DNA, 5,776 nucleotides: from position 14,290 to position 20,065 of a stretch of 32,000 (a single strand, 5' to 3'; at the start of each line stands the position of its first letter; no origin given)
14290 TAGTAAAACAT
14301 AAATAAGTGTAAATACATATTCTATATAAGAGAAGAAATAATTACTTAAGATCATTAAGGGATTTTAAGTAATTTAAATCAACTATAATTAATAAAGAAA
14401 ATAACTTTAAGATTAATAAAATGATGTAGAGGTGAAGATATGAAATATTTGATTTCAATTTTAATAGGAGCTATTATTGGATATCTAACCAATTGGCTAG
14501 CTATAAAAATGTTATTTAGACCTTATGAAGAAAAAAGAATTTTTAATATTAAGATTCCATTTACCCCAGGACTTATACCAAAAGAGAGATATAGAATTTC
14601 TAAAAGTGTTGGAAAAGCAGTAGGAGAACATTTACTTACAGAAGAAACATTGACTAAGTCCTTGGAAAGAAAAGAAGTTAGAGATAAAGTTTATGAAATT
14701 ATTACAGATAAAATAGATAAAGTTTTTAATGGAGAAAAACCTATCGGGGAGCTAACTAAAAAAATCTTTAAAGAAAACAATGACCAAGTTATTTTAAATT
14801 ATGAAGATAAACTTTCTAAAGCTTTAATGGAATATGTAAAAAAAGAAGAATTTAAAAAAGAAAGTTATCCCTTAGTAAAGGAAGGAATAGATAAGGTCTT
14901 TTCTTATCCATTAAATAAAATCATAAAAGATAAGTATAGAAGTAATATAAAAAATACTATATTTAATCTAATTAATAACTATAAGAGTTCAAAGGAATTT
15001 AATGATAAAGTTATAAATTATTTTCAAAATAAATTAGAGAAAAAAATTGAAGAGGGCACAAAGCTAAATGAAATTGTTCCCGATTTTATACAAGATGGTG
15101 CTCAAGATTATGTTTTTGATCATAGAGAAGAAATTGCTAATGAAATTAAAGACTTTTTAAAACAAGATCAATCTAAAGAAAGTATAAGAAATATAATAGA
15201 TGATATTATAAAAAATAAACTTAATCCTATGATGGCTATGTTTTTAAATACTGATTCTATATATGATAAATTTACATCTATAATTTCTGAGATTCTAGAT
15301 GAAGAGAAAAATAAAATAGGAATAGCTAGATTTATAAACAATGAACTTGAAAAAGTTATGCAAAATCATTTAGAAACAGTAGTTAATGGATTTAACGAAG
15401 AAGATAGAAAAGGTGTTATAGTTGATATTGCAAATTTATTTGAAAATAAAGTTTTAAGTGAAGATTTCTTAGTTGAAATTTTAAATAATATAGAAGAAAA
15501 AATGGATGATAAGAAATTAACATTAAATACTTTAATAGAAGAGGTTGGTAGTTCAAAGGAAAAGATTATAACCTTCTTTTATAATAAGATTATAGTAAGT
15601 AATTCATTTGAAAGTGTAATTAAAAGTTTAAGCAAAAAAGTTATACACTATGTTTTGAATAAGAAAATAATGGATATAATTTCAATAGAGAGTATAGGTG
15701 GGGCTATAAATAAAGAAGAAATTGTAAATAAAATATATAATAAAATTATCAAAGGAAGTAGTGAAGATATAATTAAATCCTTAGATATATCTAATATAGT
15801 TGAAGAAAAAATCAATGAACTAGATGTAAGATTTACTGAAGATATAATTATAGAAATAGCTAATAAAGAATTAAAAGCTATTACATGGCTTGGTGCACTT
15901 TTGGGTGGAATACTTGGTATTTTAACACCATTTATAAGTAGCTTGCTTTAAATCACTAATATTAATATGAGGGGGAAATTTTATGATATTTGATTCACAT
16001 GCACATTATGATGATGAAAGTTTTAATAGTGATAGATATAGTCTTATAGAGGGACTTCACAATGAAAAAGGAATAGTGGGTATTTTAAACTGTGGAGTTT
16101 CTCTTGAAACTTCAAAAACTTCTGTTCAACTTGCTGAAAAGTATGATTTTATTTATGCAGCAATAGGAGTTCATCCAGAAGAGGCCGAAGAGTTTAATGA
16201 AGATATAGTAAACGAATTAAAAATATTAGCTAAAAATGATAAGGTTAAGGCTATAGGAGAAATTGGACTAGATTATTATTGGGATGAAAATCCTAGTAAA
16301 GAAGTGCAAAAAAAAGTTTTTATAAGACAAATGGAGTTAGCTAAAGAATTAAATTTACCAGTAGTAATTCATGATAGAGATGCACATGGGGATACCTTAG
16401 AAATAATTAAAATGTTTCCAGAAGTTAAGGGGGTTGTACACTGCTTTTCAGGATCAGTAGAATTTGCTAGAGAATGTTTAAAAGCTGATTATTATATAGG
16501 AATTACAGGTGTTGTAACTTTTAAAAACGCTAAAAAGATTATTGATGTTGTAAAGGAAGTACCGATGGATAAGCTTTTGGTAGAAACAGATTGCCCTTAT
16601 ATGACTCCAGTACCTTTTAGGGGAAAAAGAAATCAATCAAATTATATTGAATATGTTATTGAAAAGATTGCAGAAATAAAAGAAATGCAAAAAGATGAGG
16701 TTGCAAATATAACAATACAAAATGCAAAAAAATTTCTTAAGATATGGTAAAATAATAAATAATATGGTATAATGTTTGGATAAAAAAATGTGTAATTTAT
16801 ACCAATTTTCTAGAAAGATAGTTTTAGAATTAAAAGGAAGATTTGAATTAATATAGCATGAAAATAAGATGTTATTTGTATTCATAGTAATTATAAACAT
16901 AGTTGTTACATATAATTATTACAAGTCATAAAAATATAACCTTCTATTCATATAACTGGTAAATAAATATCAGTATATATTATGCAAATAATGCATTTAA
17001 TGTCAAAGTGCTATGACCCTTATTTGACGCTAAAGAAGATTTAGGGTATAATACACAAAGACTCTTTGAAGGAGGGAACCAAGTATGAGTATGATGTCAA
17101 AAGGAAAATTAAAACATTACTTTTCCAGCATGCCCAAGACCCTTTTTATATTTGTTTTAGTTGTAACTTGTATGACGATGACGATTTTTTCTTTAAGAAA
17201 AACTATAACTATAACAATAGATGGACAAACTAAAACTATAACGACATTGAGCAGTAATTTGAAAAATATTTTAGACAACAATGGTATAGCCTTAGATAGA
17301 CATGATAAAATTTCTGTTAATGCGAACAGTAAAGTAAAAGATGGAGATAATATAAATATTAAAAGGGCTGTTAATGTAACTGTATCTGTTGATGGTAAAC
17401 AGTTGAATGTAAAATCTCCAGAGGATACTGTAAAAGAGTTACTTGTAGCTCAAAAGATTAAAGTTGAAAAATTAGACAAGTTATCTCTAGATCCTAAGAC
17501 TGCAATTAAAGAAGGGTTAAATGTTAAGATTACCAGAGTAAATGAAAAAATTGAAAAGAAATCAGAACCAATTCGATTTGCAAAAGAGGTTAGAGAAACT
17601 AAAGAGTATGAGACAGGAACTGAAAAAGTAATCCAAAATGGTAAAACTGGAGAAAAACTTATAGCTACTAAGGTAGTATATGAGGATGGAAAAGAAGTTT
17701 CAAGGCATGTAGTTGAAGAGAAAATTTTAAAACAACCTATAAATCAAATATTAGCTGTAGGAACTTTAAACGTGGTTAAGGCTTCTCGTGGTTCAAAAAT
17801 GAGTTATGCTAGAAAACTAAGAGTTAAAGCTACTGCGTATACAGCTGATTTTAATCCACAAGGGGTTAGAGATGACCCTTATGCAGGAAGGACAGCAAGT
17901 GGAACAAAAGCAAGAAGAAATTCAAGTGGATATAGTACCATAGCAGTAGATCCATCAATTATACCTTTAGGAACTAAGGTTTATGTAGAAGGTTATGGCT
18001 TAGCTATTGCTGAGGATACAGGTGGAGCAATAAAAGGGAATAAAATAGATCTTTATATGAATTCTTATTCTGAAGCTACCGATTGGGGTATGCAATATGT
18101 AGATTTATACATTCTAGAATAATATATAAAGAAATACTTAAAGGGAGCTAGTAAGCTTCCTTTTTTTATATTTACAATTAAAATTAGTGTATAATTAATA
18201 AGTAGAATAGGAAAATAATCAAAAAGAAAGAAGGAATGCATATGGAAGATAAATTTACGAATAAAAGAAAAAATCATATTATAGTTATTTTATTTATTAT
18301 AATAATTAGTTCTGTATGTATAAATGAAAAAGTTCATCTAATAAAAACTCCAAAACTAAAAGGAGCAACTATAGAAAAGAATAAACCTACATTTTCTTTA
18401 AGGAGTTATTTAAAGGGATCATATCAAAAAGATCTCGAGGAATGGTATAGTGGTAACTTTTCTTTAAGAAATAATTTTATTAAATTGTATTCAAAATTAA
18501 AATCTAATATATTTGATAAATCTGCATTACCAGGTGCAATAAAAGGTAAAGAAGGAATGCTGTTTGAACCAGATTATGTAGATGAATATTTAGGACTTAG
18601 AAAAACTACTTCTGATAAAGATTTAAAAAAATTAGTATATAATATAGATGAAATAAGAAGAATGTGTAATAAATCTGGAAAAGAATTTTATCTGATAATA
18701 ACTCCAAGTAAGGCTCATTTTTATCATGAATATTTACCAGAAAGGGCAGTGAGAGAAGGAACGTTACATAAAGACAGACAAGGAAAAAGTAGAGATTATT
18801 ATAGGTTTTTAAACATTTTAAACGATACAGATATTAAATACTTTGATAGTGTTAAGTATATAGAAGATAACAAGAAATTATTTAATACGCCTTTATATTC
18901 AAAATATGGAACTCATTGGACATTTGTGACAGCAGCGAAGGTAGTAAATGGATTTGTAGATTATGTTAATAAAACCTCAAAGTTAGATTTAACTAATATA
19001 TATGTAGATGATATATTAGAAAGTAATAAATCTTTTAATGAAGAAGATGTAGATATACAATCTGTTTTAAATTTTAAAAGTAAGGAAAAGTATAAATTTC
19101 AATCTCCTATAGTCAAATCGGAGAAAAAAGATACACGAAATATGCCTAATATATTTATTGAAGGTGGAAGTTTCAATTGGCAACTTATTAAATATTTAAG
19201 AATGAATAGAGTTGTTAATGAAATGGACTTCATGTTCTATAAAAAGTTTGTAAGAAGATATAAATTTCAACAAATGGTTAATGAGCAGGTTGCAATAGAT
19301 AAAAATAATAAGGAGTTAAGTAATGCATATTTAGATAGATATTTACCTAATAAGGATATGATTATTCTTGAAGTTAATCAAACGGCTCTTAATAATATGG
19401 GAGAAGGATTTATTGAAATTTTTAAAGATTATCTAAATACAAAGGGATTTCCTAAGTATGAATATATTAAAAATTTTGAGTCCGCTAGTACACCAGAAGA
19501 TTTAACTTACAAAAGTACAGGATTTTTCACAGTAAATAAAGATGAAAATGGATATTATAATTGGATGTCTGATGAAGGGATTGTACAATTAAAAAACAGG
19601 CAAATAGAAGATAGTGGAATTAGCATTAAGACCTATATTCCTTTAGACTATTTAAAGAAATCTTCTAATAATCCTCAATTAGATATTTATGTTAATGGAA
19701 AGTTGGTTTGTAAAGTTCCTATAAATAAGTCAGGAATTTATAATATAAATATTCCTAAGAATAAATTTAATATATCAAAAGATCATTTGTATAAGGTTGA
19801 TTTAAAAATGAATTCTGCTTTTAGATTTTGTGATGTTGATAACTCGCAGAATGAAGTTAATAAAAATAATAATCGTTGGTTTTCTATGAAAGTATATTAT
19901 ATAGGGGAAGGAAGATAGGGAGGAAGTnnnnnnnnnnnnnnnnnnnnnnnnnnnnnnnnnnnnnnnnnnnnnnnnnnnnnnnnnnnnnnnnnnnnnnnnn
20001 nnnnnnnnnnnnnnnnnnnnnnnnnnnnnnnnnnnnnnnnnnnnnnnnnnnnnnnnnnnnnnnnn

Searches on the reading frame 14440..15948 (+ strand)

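Call 11: search_protein_families(library=pfam, proteins=[window:14440-15948:+], max_evalue=0.001)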
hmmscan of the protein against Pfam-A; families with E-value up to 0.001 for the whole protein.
window:14440-15948:+ (503 aa): 1 family
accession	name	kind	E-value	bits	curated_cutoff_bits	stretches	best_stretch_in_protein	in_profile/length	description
PF04286.17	DUF445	-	1.9e-49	170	33.8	1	9-502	2-367/368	Protein of unknown function (DUF445)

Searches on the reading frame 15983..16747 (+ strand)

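Call 11: search_protein_families(library=pfam, proteins=[window:15983-16747:+], max_evalue=0.001)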
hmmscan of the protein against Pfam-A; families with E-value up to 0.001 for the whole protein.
window:15983-16747:+ (255 aa): 1 family
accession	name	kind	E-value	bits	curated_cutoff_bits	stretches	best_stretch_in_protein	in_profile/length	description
PF01026.27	TatD_DNase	-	8.2e-94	314.1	27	1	3-252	1-252/253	TatD related DNase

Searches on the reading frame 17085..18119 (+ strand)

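Call 11: search_protein_families(library=pfam, proteins=[window:17085-18119:+], max_evalue=0.001)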
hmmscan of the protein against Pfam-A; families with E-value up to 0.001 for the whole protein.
window:17085-18119:+ (345 aa): 3 families
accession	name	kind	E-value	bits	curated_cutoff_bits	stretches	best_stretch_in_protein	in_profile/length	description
PF06725.17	3D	-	4.2e-25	88.2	23.8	1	284-345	1-72/72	3D domain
PF03990.20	DUF348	-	2.7e-21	75.4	24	2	41-79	1-39/41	G5-linked-Ubiquitin-like domain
PF07501.17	G5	-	1.1e-18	67.7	23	1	155-227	2-74/75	G5 domain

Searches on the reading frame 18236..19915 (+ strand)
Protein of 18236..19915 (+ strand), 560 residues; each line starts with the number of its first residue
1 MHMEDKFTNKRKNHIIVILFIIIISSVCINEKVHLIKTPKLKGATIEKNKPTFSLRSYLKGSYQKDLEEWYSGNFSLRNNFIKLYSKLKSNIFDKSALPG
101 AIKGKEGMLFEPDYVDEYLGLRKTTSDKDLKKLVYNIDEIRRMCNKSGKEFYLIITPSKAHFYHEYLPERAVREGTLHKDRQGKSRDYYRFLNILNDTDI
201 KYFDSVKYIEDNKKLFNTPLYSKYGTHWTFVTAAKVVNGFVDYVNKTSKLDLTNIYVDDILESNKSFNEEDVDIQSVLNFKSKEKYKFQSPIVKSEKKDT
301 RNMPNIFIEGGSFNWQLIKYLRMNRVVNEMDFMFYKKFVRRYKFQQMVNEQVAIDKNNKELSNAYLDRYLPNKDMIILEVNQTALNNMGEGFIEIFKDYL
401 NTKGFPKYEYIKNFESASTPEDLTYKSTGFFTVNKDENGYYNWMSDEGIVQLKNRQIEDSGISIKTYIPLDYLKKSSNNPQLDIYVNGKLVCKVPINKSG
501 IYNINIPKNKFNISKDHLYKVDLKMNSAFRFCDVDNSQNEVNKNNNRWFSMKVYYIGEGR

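Call 11: search_protein_families(library=pfam, proteins=[window:18236-19915:+], max_evalue=0.001)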
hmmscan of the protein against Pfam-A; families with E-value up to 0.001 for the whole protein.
window:18236-19915:+ (560 aa): 1 family
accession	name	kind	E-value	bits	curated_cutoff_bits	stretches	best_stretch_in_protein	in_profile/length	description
PF16822.11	ALGX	-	0.00016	21.9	26.5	1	123-237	18-123/268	SGNH hydrolase-like domain, acetyltransferase AlgX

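Call 68: search_protein_families(library=ncbifam, proteins=[window:18236-19915:+], max_evalue=0.001)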
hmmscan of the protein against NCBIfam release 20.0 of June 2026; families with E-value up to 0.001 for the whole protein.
window:18236-19915:+ (560 aa): 0 families
